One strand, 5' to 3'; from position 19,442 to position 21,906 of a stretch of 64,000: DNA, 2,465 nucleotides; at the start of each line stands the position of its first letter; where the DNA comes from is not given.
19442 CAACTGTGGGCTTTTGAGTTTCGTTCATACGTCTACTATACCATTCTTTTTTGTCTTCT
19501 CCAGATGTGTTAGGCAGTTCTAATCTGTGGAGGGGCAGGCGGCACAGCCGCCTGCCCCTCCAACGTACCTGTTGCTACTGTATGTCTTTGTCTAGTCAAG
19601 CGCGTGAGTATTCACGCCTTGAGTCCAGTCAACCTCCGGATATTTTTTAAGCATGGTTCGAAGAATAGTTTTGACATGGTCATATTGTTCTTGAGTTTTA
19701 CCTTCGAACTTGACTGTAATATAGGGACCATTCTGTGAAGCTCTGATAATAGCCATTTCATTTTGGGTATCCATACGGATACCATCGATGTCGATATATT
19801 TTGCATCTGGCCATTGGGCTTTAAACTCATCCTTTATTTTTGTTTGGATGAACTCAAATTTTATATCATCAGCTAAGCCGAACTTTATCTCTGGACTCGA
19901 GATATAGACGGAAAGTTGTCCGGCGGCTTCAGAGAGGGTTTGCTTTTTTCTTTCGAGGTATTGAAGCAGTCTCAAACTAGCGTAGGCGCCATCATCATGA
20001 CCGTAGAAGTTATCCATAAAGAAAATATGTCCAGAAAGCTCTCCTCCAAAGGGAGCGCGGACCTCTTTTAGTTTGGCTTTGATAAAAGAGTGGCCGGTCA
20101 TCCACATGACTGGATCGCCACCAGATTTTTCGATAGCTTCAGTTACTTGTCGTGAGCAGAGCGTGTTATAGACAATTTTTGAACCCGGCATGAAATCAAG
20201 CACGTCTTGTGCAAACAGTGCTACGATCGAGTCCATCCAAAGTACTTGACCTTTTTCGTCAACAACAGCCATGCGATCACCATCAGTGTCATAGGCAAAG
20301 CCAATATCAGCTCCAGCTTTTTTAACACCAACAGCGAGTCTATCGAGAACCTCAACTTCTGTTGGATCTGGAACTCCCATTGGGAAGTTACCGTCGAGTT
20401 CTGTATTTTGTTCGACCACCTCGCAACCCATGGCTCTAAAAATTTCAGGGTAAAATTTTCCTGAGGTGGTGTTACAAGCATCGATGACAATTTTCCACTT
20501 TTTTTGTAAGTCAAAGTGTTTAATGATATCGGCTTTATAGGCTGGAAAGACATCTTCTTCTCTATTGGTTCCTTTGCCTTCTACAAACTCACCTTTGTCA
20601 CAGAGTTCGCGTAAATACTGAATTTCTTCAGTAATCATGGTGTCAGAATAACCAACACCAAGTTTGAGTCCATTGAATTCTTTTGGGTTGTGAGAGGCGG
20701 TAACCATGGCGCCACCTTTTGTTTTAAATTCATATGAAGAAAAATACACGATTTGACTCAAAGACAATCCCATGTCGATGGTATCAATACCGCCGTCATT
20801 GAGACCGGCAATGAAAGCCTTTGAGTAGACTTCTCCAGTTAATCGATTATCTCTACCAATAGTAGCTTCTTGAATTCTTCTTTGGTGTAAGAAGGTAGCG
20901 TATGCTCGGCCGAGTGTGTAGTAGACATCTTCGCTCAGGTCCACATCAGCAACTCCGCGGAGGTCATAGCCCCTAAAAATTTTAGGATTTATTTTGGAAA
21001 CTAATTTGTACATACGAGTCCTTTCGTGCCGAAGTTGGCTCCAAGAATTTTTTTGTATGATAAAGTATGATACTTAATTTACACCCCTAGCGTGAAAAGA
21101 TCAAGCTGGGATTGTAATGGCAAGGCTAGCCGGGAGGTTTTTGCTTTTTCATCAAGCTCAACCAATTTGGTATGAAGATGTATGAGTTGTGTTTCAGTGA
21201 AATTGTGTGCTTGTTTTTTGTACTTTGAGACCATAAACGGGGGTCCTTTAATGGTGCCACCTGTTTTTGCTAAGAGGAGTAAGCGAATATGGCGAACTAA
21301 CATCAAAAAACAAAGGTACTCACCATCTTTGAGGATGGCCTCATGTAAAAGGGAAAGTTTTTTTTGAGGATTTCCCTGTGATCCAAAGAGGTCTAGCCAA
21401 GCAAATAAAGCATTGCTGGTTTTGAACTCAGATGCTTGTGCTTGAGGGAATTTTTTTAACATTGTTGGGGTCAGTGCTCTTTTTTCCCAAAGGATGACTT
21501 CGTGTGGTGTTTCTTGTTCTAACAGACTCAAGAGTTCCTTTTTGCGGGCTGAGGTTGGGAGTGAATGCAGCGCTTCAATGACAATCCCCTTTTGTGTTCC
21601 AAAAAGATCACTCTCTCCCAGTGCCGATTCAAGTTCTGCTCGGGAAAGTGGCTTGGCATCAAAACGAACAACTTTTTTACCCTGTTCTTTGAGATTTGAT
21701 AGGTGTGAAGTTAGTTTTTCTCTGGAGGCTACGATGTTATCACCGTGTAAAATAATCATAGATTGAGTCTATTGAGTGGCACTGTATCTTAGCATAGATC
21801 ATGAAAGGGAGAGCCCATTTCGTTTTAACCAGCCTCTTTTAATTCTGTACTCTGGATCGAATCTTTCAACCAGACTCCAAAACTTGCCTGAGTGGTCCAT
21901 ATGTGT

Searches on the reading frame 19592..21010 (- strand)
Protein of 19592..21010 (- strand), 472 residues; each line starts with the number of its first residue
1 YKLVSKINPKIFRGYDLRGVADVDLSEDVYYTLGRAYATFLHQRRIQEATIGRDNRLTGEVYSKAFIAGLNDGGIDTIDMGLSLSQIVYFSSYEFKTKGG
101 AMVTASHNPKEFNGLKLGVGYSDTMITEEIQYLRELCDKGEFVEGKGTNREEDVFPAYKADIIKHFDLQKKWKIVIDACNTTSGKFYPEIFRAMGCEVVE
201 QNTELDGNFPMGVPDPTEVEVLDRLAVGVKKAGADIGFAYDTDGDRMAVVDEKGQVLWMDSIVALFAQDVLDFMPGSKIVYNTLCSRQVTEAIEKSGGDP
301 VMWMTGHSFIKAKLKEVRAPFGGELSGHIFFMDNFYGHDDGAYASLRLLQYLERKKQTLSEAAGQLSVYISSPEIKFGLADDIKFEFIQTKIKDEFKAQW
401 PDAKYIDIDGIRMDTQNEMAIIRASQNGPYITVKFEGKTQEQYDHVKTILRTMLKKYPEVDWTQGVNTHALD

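Call 37: search_protein_families(library=pfam, proteins=[window:19592-21010:-], max_evalue=0.001)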
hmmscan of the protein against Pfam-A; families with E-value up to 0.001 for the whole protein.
window:19592-21010:- (472 aa): 3 families
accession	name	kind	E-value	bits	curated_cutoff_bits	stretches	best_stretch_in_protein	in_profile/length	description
PF02878.22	PGM_PMM_I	-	6.2e-25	87.9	22.5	1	10-141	2-135/138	Phosphoglucomutase/phosphomannomutase, alpha/beta/alpha domain I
PF02879.22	PGM_PMM_II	-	1.6e-23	83.6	29.3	1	161-254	6-103/103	Phosphoglucomutase/phosphomannomutase, alpha/beta/alpha domain II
PF02880.22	PGM_PMM_III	-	1.2e-21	77.4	20.7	1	260-364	3-109/115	Phosphoglucomutase/phosphomannomutase, alpha/beta/alpha domain III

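Call 59: search_protein_families(library=ncbifam, proteins=[window:19592-21010:-], max_evalue=0.00001)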
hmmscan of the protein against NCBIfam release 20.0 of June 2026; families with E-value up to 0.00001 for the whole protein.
window:19592-21010:- (472 aa): 6 families
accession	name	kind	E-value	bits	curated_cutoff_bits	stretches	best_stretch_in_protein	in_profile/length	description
NF046027.1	PhglucPhmanMutPgmG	equivalog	2.1e-107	359.6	600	1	6-455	4-451/460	phosphoglucomutase/phosphomannomutase PgmG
TIGR03990.1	Arch_GlmM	equivalog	3.3e-88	296.5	439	1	10-448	2-438/444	phosphoglucosamine mutase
NF007088.0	PRK09542.1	equivalog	3.3e-82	276.9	618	1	10-450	10-449/456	phosphomannomutase/phosphoglucomutase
NF011943.0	PRK15414.1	subfamily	2.1e-62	211.6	801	1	11-448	6-447/456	phosphomannomutase CpsG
TIGR01455.1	glmM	equivalog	4.8e-48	164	447.55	1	17-369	6-367/442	phosphoglucosamine mutase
NF005737.0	PRK07564.1-1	equivalog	5.9e-07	28.5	378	1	168-360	202-397/543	alpha-D-glucose phosphate-specific phosphoglucomutase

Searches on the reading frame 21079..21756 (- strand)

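Call 37: search_protein_families(library=pfam, proteins=[window:21079-21756:-], max_evalue=0.001)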
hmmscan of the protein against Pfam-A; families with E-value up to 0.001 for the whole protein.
window:21079-21756:- (225 aa): 1 family
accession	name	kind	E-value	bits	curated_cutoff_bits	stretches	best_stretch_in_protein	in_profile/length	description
PF21694.2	DNA_pol3_delta_C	-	1.5e-07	31.9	27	1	167-211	65-109/121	DNA polymerase III delta subunit, C-terminal domain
